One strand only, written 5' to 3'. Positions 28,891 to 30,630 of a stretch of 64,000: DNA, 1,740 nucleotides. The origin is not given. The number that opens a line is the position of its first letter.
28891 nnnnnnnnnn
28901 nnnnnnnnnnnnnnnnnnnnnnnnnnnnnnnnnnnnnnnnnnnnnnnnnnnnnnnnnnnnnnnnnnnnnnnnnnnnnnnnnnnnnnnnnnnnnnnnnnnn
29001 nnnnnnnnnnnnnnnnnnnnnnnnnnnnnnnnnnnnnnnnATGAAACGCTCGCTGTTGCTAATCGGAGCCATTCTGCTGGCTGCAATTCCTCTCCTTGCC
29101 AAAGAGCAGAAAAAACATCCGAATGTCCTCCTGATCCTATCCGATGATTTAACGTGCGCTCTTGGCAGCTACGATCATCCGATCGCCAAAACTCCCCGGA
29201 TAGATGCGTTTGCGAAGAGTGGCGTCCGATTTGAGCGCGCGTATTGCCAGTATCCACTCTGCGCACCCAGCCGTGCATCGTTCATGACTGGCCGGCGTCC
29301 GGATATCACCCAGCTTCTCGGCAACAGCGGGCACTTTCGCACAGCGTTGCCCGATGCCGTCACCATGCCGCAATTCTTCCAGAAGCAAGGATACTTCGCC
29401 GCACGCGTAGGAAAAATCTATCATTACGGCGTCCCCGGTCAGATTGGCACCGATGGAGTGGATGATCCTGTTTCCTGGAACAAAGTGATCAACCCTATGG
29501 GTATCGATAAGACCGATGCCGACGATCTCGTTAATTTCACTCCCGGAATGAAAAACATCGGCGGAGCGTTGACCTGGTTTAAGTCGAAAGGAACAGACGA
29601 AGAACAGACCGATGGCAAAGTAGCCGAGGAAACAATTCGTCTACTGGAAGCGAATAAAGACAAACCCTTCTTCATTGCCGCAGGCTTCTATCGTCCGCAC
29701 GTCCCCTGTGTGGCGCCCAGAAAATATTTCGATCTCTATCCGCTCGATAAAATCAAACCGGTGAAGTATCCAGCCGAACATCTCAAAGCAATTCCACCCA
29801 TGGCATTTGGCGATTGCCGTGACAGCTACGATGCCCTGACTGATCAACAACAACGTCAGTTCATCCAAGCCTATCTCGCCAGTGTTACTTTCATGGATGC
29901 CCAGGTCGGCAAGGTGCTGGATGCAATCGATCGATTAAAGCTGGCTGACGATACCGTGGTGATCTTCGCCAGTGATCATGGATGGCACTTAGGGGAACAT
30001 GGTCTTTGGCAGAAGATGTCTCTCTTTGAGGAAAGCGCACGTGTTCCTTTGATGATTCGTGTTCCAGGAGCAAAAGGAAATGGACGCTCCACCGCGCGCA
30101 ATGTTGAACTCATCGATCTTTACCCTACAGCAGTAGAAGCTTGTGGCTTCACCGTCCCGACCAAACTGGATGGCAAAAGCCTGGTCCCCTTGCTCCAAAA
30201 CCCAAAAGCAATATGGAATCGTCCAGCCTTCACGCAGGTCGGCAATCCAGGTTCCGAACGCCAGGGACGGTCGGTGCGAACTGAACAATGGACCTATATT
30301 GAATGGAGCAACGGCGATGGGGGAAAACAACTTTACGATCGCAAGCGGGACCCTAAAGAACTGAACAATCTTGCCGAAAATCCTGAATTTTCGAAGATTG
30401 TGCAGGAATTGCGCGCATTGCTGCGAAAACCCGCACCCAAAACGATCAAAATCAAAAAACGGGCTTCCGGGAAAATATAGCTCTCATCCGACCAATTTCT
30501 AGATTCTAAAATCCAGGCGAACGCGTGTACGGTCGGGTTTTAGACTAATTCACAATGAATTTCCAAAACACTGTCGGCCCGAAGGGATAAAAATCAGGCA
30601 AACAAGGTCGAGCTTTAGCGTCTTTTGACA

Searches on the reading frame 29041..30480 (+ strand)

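Call 39: search_protein_families(library=pfam, proteins=[window:29041-30480:+], max_evalue=0.001)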
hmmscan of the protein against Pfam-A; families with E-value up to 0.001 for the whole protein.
window:29041-30480:+ (479 aa): 4 families
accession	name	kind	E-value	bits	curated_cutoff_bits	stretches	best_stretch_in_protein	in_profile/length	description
PF00884.28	Sulfatase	-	1.3e-45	156.5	25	1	27-369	1-300/301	Sulfatase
PF16347.10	SGSH_C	-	2.3e-25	90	29.3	1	318-463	1-150/154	N-sulphoglucosamine sulphohydrolase, C-terminal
PF01663.27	Phosphodiest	-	7.2e-10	39.4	23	0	45-98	14-68/342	Type I phosphodiesterase / nucleotide pyrophosphatase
PF02995.22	DUF229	-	2.6e-05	23.6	25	1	271-331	299-358/496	Protein of unknown function (DUF229)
